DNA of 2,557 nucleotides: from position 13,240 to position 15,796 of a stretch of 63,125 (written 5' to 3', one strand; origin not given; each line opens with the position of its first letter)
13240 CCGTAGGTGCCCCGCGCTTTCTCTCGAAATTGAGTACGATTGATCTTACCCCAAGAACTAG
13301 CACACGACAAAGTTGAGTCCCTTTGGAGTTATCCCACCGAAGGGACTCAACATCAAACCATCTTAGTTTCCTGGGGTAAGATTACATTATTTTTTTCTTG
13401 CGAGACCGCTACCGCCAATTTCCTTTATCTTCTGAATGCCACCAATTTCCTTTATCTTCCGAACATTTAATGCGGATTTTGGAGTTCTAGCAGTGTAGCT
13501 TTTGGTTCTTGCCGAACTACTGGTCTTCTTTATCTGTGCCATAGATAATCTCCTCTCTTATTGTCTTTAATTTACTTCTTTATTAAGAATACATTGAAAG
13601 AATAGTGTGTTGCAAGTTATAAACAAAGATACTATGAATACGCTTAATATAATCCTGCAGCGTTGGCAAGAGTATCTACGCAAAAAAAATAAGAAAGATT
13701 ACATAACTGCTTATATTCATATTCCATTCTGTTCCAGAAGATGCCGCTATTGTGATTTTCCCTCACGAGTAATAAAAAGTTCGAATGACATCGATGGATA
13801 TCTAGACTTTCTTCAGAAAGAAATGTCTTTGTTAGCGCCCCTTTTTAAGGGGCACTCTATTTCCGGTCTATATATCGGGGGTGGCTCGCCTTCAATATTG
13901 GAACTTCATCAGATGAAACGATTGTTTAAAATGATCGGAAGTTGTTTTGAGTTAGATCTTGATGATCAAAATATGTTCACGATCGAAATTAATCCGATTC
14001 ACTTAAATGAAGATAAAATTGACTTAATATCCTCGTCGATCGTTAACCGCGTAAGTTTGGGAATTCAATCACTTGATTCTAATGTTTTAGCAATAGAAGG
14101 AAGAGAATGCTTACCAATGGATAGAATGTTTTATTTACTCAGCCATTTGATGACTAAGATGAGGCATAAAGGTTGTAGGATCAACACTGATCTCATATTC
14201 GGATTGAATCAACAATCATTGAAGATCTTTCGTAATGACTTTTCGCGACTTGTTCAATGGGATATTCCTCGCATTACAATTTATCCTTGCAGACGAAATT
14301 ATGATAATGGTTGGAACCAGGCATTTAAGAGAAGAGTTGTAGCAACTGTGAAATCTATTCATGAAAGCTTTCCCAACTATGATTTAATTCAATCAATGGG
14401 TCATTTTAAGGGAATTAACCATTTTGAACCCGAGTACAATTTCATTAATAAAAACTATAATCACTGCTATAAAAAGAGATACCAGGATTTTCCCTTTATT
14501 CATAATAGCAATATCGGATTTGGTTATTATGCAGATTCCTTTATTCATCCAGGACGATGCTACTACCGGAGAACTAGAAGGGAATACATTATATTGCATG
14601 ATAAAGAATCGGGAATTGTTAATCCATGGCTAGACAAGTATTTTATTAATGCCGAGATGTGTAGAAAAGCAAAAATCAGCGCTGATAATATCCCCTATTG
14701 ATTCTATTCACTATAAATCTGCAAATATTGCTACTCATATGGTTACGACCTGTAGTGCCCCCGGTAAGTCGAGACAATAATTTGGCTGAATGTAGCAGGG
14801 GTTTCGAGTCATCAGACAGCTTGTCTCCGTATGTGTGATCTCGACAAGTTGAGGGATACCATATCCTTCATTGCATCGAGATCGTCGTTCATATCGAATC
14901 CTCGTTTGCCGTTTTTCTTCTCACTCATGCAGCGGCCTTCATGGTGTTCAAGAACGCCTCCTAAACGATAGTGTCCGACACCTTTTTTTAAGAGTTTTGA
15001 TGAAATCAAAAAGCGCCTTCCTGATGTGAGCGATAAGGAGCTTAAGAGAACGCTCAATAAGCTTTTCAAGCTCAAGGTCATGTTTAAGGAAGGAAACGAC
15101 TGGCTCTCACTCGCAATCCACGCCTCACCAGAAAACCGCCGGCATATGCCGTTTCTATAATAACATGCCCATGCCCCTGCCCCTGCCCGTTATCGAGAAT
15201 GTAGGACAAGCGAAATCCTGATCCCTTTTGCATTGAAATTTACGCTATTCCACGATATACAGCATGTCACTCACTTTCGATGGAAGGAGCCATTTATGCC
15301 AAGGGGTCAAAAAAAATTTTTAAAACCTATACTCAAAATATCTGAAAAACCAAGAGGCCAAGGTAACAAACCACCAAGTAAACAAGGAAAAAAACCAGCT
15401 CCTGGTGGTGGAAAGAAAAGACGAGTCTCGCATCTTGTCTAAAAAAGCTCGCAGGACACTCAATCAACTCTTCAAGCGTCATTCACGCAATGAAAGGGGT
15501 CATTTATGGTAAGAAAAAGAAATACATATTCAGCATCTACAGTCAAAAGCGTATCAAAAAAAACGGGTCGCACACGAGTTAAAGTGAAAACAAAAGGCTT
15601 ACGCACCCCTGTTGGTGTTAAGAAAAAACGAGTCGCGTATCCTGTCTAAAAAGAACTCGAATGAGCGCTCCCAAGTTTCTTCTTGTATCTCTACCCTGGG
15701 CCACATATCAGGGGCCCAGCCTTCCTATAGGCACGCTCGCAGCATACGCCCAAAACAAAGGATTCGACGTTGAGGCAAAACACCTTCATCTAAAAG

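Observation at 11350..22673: Triplicated B12-binding radical SAM plus ultra-basic small-peptide modules with a HemN-like radical SAM: candidate new RiPP-type system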

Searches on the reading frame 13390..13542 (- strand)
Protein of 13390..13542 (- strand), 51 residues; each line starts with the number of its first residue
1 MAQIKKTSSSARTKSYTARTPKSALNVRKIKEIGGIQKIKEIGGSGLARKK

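Call 40: search_protein_families(library=ncbifam, proteins=[window:13390-13542:-], max_evalue=1)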
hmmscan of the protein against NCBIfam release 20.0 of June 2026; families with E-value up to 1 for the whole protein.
seq(51 aa): 0 families

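Call 41: search_protein_families(library=pfam, proteins=[window:13390-13542:-], max_evalue=1)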
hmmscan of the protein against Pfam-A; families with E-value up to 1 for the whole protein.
seq(51 aa): 0 families

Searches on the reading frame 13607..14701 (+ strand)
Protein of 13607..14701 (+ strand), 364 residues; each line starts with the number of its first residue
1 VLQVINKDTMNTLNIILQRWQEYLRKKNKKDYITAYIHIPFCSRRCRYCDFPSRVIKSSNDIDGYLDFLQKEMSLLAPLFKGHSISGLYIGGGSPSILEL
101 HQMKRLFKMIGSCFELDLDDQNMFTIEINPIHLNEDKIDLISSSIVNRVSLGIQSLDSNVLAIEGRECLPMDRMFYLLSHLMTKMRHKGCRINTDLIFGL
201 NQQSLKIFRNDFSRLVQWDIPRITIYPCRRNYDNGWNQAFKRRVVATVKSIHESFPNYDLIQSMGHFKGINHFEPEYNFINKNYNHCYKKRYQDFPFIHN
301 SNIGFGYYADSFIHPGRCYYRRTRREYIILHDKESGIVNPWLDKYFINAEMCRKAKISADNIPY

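Call 3: search_protein_families(library=pfam, proteins=[window:13607-14701:+], max_evalue=0.01)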
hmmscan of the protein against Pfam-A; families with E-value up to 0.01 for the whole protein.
window:13607-14701:+ (364 aa): 2 families
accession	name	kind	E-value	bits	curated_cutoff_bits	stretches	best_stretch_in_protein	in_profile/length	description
PF04055.27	Radical_SAM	-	4.2e-14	53.5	29.5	1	36-170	1-126/166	Radical SAM superfamily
PF03884.20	YacG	-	0.0064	16.6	25.5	0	34-51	14-31/52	DNA gyrase inhibitor YacG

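Call 4: search_protein_families(library=ncbifam, proteins=[window:13607-14701:+], max_evalue=0.01)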
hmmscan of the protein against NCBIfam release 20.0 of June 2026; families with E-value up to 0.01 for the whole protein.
window:13607-14701:+ (364 aa): 18 families
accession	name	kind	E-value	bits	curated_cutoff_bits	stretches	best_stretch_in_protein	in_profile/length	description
NF006067.1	PRK08208.1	equivalog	5e-38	131.2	380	1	24-228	27-227/427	STM4012 family radical SAM protein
TIGR04107.1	rSAM_HutW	equivalog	2.3e-37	128.9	400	1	17-229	25-231/419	heme anaerobic degradation radical SAM methyltransferase ChuW/HutW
TIGR00538.1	hemN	equivalog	2.5e-36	125.5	324.95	1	22-226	38-238/454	oxygen-independent coproporphyrinogen III oxidase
TIGR03994.1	rSAM_HemZ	equivalog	1e-35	123.7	321.4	1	8-225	60-273/401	coproporphyrinogen dehydrogenase HemZ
TIGR00539.1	hemN_rel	equivalog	1.6e-32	113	205.4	1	34-226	2-187/361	radical SAM family heme chaperone HemW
NF006064.0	PRK08207.2-2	equivalog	3.7e-31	108.6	504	1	5-226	121-336/465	coproporphyrinogen III oxidase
NF006385.0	PRK08629.1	equivalog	5.2e-28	98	355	1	3-230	24-238/439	coproporphyrinogen III oxidase family protein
NF005133.0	PRK06582.1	equivalog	1.9e-25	89.7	597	1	27-227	6-198/390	coproporphyrinogen III oxidase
NF004567.0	PRK05904.1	equivalog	1e-22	80.9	355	1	35-226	9-190/353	coproporphyrinogen III oxidase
NF006061.0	PRK08207.1-4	equivalog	4.9e-20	71.8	702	1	29-212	170-352/501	coproporphyrinogen III oxidase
NF006060.0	PRK08207.1-3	equivalog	5.1e-20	71.7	653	1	27-225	144-341/477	coproporphyrinogen III oxidase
NF006063.0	PRK08207.2-1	equivalog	1.3e-18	66.9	1074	1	27-215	187-373/518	coproporphyrinogen III oxidase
NF006066.0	PRK08207.2-5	equivalog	4.9e-18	65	1117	1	6-219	163-375/518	coproporphyrinogen III oxidase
NF006059.0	PRK08207.1-1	equivalog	1.6e-16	60.1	1012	1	30-211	169-349/496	coproporphyrinogen III oxidase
NF006062.0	PRK08207.1-5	equivalog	1e-15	57.6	1007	1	29-225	145-340/476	coproporphyrinogen III oxidase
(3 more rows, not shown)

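Call 75: find_homologous_proteins(query=window:13607-14701:+, max_evalue=1e-10)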
Query window:13607-14701:+ (364 aa): 2389 proteins with E <= 1e-10 among 3383 candidates; the best 120 are listed.
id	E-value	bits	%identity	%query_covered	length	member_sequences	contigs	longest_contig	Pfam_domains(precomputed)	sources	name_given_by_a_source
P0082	3.1e-246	834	100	98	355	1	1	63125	PF04055.28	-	-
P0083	2.0e-74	269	42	93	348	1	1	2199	PF04055.28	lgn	-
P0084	4.7e-35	139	33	73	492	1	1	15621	PF04055.28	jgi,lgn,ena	-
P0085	1.0e-27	115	31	80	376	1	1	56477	PF04055.28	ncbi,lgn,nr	ncbi:MAG: radical SAM family heme chaperone HemW [Bacteroidales bacterium]|nr:radical SAM family hem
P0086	1.3e-27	115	36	52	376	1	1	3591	PF04055.28,PF06969.23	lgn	-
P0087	1.3e-27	115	31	81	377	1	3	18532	PF04055.28,PF06969.23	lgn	-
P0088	1.5e-27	115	33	78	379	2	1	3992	PF04055.28,PF06969.23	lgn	-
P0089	4.6e-27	113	32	77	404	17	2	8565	PF04055.28,PF06969.23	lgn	-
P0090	4.9e-27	113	30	84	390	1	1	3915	PF04055.28,PF06969.23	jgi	jgi:oxygen-independent coproporphyrinogen-3 oxidase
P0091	5.8e-27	113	30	79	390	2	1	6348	PF04055.28,PF06969.23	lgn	-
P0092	6.5e-27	113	36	54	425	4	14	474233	PF04055.28,PF06969.23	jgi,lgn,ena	-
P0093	7.0e-27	113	31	80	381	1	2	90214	PF04055.28,PF06969.23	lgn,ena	-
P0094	1.1e-26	112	31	80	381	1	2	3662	PF04055.28,PF06969.23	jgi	-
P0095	1.2e-26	112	29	88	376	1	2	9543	PF04055.28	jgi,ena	-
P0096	1.6e-26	111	36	56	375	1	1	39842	PF04055.28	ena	-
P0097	2.2e-26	111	33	77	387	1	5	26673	PF04055.28,PF06969.23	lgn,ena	-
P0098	2.4e-26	111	30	77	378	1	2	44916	PF04055.28,PF06969.23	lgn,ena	-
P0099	2.8e-26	111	35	52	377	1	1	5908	PF04055.28,PF06969.23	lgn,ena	-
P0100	3.2e-26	110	37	53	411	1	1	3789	PF04055.28,PF06969.23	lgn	-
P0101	3.5e-26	110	33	77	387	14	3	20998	PF04055.28,PF06969.23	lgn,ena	-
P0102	3.6e-26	110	37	52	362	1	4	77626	PF04055.28,PF06969.23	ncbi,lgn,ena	-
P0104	5.2e-26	110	31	76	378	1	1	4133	PF04055.28,PF06969.23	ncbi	-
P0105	6.0e-26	109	33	77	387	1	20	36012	PF04055.28,PF06969.23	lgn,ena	-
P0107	8.5e-26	109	37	52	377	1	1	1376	PF04055.28,PF06969.23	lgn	-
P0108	1.1e-25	109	36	55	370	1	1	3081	PF04055.28,PF06969.23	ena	-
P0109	1.9e-25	108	30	77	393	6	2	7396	PF04055.28,PF06969.23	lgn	-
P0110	2.5e-25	107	30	77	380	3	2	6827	PF04055.28,PF06969.23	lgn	-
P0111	3.4e-25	107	39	53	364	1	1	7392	PF04055.28,PF06969.23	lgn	-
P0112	3.5e-25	107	34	52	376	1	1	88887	PF04055.28,PF06969.23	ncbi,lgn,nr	ncbi:MAG: radical SAM family heme chaperone HemW [Bacteroidales bacterium]|nr:radical SAM family hem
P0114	5.8e-25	106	32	71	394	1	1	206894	PF04055.28,PF06969.23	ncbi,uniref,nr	ncbi:radical SAM family heme chaperone HemW [Fusibacter ferrireducens]|uniref:Heme chaperone HemW n=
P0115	5.8e-25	106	33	53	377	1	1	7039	PF04055.28,PF06969.23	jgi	-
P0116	6.2e-25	106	36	52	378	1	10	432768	PF04055.28,PF06969.23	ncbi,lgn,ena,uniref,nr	ncbi:radical SAM family heme chaperone HemW [Wansuia hejianensis]|uniref:Heme chaperone HemW n=1 Tax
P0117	9.1e-25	106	36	52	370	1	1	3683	PF04055.28,PF06969.23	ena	-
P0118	1.0e-24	105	37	53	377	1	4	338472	PF04055.28,PF06969.23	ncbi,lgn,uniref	ncbi:MAG: radical SAM family heme chaperone HemW [Peptostreptococcus sp.]|uniref:radical SAM family 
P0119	1.1e-24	105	29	78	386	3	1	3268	PF04055.28,PF06969.23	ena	-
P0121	1.5e-24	105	34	54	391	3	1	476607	PF04055.28,PF06969.23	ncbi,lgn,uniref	ncbi:radical SAM family heme chaperone HemW [Oceanobacillus iheyensis]|uniref:radical SAM family hem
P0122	1.6e-24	105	33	66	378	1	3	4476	PF04055.28,PF06969.23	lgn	-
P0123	1.7e-24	105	32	78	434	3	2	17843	PF04055.28,PF06969.23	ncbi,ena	-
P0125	2.7e-24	104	29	83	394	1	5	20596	PF04055.28,PF06969.23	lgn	-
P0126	3.0e-24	104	32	79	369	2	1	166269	PF04055.28,PF06969.23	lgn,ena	-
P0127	3.1e-24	104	33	69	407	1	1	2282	PF04055.28,PF06969.23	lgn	-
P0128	3.2e-24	104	32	71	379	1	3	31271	PF04055.28,PF06969.23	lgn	-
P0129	3.5e-24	104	34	54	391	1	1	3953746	PF04055.28,PF06969.23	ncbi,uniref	ncbi:radical SAM family heme chaperone HemW [Oceanobacillus sp. 1P07AA]|uniref:radical SAM family he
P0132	4.7e-24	103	30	81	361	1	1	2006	PF04055.28,PF06969.23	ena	-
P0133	4.9e-24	103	39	52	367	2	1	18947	PF04055.28,PF06969.23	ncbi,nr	ncbi:MAG: radical SAM family heme chaperone HemW [Candidatus Omnitrophica bacterium]|nr:radical SAM 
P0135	7.6e-24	103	36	54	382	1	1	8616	PF04055.28,PF06969.23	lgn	-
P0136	7.7e-24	102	29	86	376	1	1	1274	PF04055.28,PF06969.23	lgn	-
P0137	7.8e-24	102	33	53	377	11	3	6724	PF04055.28,PF06969.23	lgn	-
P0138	8.3e-24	102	30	80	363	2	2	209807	PF04055.28,PF06969.23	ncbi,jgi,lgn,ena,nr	ncbi:MAG: radical SAM family heme chaperone HemW [Acholeplasmataceae bacterium]|nr:radical SAM famil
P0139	9.4e-24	102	28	78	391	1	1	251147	PF04055.28,PF06969.23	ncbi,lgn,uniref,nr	ncbi:radical SAM family heme chaperone HemW [Oceanobacillus sp. J11TS1]|uniref:radical SAM family he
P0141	1.3e-23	102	34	53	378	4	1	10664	PF04055.28,PF06969.23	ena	-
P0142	1.6e-23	101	35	51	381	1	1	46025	PF04055.28,PF06969.23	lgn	-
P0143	1.8e-23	101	34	80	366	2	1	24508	PF04055.28,PF06969.23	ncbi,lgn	-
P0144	2.1e-23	101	27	93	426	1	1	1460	PF04055.28,PF06969.23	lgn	-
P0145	2.1e-23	101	34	54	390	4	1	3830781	PF04055.28,PF06969.23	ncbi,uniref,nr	ncbi:radical SAM family heme chaperone HemW [Oceanobacillus kimchii]|uniref:radical SAM family heme 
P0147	3.0e-23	101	30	80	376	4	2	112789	PF04055.28,PF06969.23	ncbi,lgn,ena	-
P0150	3.8e-23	100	35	53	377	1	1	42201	PF04055.28,PF06969.23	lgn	-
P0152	4.0e-23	100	35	53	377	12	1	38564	PF04055.28,PF06969.23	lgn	-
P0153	4.0e-23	100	36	55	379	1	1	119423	PF04055.28,PF06969.23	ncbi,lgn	ncbi:MAG: radical SAM family heme chaperone HemW [Bacilli bacterium]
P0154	4.1e-23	100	29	87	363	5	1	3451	PF04055.28,PF06969.23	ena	-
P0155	4.1e-23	100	31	80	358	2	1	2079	PF04055.28,PF06969.23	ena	-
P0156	4.5e-23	100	31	75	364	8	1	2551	PF04055.28,PF06969.23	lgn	-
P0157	4.6e-23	100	29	76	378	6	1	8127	PF04055.28,PF06969.23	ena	-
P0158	4.9e-23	100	34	53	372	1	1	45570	PF04055.28,PF06969.23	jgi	jgi:oxygen-independent coproporphyrinogen III oxidase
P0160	5.8e-23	100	29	84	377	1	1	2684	PF04055.28,PF06969.23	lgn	-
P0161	6.6e-23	99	37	52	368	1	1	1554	PF04055.28,PF06969.23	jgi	jgi:oxygen-independent coproporphyrinogen-3 oxidase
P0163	7.1e-23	99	32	53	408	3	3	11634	PF04055.28,PF06969.23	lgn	-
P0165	9.0e-23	99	31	80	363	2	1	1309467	PF04055.28,PF06969.23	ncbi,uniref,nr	ncbi:radical SAM family heme chaperone HemW [Acholeplasma equirhinis]|uniref:radical SAM family heme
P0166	9.3e-23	99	37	53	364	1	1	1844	PF04055.28,PF06969.23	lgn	-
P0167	1.1e-22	99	35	53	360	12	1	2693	PF04055.28,PF06969.23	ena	-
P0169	1.2e-22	99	34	52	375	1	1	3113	PF04055.28,PF06969.23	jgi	jgi:oxygen-independent coproporphyrinogen-3 oxidase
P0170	1.3e-22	99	29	80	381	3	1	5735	PF04055.28,PF06969.23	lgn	-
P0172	1.3e-22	98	32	66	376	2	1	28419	PF04055.28,PF06969.23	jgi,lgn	jgi:oxygen-independent coproporphyrinogen-3 oxidase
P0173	1.3e-22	98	26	81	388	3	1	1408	PF04055.28,PF06969.23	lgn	-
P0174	1.4e-22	98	36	54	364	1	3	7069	PF04055.28,PF06969.23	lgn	-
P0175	1.6e-22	98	29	83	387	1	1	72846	PF04055.28,PF06969.23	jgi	jgi:oxygen-independent coproporphyrinogen-3 oxidase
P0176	1.7e-22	98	29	83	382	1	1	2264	PF04055.28,PF06969.23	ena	-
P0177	1.8e-22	98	36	53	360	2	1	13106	PF04055.28,PF06969.23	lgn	-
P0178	1.9e-22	98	30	85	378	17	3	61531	PF04055.28,PF06969.23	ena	-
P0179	1.9e-22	98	29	81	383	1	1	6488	PF04055.28,PF06969.23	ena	-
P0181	3.0e-22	97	37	52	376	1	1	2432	PF04055.28,PF06969.23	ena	-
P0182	3.2e-22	97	32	66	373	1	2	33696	PF04055.28,PF06969.23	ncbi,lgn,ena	-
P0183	3.2e-22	97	34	53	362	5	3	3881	PF04055.28,PF06969.23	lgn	-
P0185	3.4e-22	97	28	83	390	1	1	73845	PF04055.28,PF06969.23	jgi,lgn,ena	-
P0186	3.5e-22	97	28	76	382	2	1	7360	PF04055.28,PF06969.23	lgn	-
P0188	3.6e-22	97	34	57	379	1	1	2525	PF04055.28,PF06969.23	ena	-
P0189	3.9e-22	97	34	68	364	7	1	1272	PF04055.28,PF06969.23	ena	-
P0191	4.7e-22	97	30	78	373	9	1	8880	PF04055.28,PF06969.23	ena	-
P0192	5.2e-22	96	29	80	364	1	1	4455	PF04055.28,PF06969.23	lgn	-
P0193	6.1e-22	96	30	82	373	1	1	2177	PF04055.28,PF06969.23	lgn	-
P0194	6.2e-22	96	35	55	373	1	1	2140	PF04055.28,PF06969.23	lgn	-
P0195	6.5e-22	96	34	53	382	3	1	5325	PF04055.28,PF06969.23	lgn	-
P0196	6.6e-22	96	30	80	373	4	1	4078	PF04055.28,PF06969.23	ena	-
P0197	6.9e-22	96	35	52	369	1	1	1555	PF04055.28,PF06969.23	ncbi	-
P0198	7.0e-22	96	27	81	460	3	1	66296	PF04055.28,PF06969.23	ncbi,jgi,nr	ncbi:MAG: oxygen-independent coproporphyrinogen III oxidase [Tenuifilaceae bacterium]|jgi:oxygen-ind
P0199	7.9e-22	96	30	80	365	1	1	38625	PF04055.28,PF06969.23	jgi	-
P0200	8.0e-22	96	34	52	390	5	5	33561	PF04055.28,PF06969.23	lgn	-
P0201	8.1e-22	96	28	87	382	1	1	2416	PF04055.28,PF06969.23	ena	-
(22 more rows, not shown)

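Call 76: find_encoding_contigs(protein=P0083, flank=3000, max_places=1)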
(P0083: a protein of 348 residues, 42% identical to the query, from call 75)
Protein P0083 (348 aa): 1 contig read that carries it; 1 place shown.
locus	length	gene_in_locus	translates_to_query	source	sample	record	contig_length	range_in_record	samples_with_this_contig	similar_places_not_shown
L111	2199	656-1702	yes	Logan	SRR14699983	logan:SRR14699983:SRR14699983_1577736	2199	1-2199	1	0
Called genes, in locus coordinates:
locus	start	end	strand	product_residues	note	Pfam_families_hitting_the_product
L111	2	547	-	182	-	?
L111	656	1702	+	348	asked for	PF04055:Radical_SAM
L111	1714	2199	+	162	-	?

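Call 77: find_encoding_contigs(protein=P0084, flank=8000, max_places=1)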
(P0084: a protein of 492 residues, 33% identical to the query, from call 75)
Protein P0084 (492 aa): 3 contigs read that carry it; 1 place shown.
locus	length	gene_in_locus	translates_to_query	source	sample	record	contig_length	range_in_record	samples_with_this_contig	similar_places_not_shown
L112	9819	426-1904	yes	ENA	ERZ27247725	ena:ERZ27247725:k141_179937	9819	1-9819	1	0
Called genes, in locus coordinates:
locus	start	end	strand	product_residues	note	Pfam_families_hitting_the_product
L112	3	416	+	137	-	?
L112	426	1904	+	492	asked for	PF04055:Radical_SAM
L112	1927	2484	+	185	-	PF27806:HxsD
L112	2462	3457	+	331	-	PF04055:Radical_SAM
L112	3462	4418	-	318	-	-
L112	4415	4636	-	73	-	PF01817:CM_2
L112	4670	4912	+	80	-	-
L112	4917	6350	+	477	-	PF04055:Radical_SAM, PF13353:Fer4_12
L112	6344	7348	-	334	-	PF01136:Peptidase_U32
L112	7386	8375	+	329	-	PF04055:Radical_SAM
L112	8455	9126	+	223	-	-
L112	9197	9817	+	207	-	?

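Call 91: search_protein_families(library=padloc, proteins=[window:13607-14701:+], max_evalue=0.001)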
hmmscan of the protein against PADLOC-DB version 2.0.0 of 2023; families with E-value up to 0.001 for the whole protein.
window:13607-14701:+ (364 aa): 0 families

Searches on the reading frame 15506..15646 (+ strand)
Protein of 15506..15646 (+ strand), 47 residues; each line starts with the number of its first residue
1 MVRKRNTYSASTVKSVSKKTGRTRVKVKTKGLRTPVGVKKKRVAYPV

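Call 40: search_protein_families(library=ncbifam, proteins=[window:15506-15646:+], max_evalue=1)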
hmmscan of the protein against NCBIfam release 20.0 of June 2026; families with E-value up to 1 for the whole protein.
seq(47 aa): 0 families

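Call 41: search_protein_families(library=pfam, proteins=[window:15506-15646:+], max_evalue=1)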
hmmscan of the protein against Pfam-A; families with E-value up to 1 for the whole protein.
seq(47 aa): 0 families

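Call 88: find_homologous_proteins(query=window:15506-15646:+, max_evalue=0.001)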
Query seq(47 aa): no candidate shares three 5-residue words with the query. No homologue found.
